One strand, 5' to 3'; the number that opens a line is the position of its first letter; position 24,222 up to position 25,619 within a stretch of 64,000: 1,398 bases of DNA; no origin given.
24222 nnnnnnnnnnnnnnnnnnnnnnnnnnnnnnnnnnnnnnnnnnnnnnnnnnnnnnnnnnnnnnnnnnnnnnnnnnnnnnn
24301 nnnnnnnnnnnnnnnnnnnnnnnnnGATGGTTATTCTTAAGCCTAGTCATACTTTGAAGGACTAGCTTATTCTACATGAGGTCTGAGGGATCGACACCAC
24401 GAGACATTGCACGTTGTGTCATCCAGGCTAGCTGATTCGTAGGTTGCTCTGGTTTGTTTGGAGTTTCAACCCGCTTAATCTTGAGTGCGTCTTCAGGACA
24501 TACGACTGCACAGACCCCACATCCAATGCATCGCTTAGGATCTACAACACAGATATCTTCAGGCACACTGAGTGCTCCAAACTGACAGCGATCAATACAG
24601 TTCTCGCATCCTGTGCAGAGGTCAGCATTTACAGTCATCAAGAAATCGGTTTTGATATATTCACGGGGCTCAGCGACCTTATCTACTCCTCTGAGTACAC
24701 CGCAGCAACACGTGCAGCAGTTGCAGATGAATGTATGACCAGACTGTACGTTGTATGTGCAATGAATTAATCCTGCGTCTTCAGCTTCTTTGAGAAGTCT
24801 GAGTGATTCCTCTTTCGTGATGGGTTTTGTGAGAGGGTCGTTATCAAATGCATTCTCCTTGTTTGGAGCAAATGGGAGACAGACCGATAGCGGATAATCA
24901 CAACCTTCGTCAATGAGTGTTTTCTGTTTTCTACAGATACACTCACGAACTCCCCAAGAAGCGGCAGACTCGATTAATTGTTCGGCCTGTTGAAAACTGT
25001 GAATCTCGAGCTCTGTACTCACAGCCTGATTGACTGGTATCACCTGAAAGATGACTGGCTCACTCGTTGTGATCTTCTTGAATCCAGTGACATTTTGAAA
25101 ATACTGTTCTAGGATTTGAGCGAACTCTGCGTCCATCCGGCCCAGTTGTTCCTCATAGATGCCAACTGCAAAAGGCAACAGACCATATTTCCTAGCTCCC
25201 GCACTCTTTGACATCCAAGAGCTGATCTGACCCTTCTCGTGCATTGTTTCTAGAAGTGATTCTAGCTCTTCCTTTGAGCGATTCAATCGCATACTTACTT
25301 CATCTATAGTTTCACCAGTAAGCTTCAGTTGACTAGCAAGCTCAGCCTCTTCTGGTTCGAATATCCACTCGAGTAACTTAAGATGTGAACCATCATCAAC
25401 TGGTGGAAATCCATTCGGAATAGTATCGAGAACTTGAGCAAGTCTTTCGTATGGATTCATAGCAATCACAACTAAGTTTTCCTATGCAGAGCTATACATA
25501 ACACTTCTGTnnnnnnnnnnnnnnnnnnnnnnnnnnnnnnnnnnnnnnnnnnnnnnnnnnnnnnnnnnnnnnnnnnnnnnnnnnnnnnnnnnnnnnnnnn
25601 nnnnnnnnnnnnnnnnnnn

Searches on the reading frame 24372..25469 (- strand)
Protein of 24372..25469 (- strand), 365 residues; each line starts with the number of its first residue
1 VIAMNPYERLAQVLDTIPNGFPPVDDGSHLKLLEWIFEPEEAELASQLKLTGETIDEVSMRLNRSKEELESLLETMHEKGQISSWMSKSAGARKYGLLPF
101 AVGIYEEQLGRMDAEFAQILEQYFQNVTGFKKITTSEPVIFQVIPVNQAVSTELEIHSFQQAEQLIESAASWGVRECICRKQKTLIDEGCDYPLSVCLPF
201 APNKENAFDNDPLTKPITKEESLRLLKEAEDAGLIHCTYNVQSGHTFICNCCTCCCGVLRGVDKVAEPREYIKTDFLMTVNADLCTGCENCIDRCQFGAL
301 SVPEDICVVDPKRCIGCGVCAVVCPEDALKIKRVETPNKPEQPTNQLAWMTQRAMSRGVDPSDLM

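Call 3: search_protein_families(library=pfam, proteins=[window:24372-25469:-], max_evalue=0.01)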
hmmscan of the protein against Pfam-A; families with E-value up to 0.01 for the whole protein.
window:24372-25469:- (365 aa): 10 families
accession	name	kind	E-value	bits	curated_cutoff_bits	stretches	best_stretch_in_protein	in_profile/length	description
PF00037.32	Fer4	-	3e-13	49.4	21.1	2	308-330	2-24/24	4Fe-4S binding domain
PF12837.12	Fer4_6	-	9e-07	29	25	2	308-329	3-24/24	4Fe-4S binding domain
PF13237.11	Fer4_10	-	5.8e-06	26.6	25.5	2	278-325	2-53/53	4Fe-4S dicluster domain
PF14697.11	Fer4_21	-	2.8e-05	24.6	35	1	280-330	3-58/59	4Fe-4S dicluster domain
PF12838.12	Fer4_7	-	3.8e-05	24.5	27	1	313-337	1-25/52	4Fe-4S dicluster domain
PF12797.12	Fer4_2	-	0.00011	22.4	24.5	1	308-326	4-22/22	4Fe-4S binding domain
PF13187.11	Fer4_9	-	0.00026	21.4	27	1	285-328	2-51/52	4Fe-4S dicluster domain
PF13459.11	Fer4_15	-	0.0012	19.9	22.4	0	308-326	2-20/66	4Fe-4S single cluster domain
PF13484.11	Fer4_16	-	0.0046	18.1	30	1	313-336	1-26/66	4Fe-4S double cluster binding domain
PF13183.11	Fer4_8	-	0.0089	17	27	1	312-333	3-22/68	4Fe-4S dicluster domain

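Call 4: search_protein_families(library=padloc, proteins=[window:24372-25469:-], max_evalue=0.01)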
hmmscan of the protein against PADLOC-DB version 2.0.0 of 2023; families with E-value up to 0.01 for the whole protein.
window:24372-25469:- (365 aa): 1 family
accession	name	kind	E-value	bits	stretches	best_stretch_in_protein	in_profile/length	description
PDLC02510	BrxP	-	0.001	15.3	1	282-338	461-516/779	BrxP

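Call 7: search_protein_families(library=ncbifam, proteins=[window:24372-25469:-], max_evalue=0.1)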
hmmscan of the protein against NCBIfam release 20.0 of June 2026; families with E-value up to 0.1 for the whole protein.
window:24372-25469:- (365 aa): 60 families (the best 25 are shown)
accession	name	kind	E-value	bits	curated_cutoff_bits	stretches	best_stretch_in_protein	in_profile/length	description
NF041891.1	hdrA_Methbact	equivalog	1.4e-10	40.1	1300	1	276-332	565-621/762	ferredoxin:CoB-CoM heterodisulfide reductase subunit HdrA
NF045874.1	Vhu_polyferre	exception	3.2e-09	36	600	1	239-332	82-177/381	F420-non-reducing hydrogenase associated-polyferredoxin VhuB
NF040770.1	hetero_SS_HdrA2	exception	6.9e-09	34.4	1100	1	278-334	572-628/777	CoB-CoM heterodisulfide reductase HdrA2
TIGR02700.1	flavo_MJ0208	hypoth_equivalog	1.3e-08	34.5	251.35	1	271-330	136-195/234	dihydromethanopterin reductase (acceptor)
NF005503.0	PRK07118.1-2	equivalog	1.6e-08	34.2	252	1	285-333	140-188/292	RnfABCDGE type electron transport complex subunit B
NF005504.0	PRK07118.1-3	equivalog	2.4e-08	33.7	437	1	283-342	219-276/293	Fe-S cluster domain-containing protein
NF043069.1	T4HPD_activ_SAM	equivalog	7.1e-08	32.2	425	1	278-331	46-99/299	trans-4-hydroxy-L-proline dehydratase activase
TIGR04105.1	FeFe_hydrog_B1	subfamily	7.1e-08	31.5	450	1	282-330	110-160/462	monomeric [FeFe] hydrogenase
NF041778.1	hetero_SS_HdrA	equivalog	2.1e-07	29.2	1400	1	269-332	574-636/771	ferredoxin:CoB-CoM heterodisulfide reductase subunit HdrA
NF058577.1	FdxA_fam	equivalog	8.5e-07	29.1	65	1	282-328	6-52/52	4Fe-4S ferredoxin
NF040864.1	HgcB_ferredoxin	equivalog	8.9e-07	28.7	99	1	272-332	3-64/93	mercury methylation ferredoxin HgcB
TIGR01944.1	rnfB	subfamily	1.4e-06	28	68.7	1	268-339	98-171/190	RnfABCDGE type electron transport complex subunit B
NF042909.1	FMH_DH_FwdF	exception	2.5e-06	26.8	375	1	236-341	217-323/336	tungsten-dependent formylmethanofuran dehydrogenase subunit FwdF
TIGR04041.1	activase_YjjW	hypoth_equivalog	2.8e-06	26.9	250.2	1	283-328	41-86/276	YjjW family glycine radical enzyme activase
NF045790.1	OxalOxreddelta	equivalog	4.9e-06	25.9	230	1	280-330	257-307/316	oxalate oxidoreductase subunit delta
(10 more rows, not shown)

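Call 60: search_protein_families(library=pfam, proteins=[window:24372-25469:-], max_evalue=10)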
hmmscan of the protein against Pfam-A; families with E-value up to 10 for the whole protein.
window:24372-25469:- (365 aa): 16 families
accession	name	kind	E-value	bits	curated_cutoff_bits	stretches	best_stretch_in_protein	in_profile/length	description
PF00037.32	Fer4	-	3e-13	49.4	21.1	2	308-330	2-24/24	4Fe-4S binding domain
PF12837.12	Fer4_6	-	9e-07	29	25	2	308-329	3-24/24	4Fe-4S binding domain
PF13237.11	Fer4_10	-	5.8e-06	26.6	25.5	2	278-325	2-53/53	4Fe-4S dicluster domain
PF14697.11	Fer4_21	-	2.8e-05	24.6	35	2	280-330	3-58/59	4Fe-4S dicluster domain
PF12838.12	Fer4_7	-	3.8e-05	24.5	27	1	313-337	1-25/52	4Fe-4S dicluster domain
PF12797.12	Fer4_2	-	0.00011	22.4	24.5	2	308-326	4-22/22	4Fe-4S binding domain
PF13187.11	Fer4_9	-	0.00026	21.4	27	2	285-328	2-51/52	4Fe-4S dicluster domain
PF13459.11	Fer4_15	-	0.0012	19.9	22.4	2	308-326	2-20/66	4Fe-4S single cluster domain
PF13484.11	Fer4_16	-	0.0046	18.1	30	2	313-336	1-26/66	4Fe-4S double cluster binding domain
PF13183.11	Fer4_8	-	0.0089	17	27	1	312-333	3-22/68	4Fe-4S dicluster domain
PF13370.11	Fer4_13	-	0.015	16.4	24.5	1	309-326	1-18/58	4Fe-4S single cluster domain of Ferredoxin I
PF12800.12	Fer4_4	-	0.015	16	24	2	311-326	1-16/17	4Fe-4S binding domain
PF13534.11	Fer4_17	-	0.021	15.8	22.2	1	312-327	44-59/61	4Fe-4S dicluster domain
PF25160.1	LdpA_Fe-S-bd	-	0.021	15.1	27.6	1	309-330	23-44/49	LdpA Fe-S cluster-binding domain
PF12798.12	Fer4_3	-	0.034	15.4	27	2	314-328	1-15/15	4Fe-4S binding domain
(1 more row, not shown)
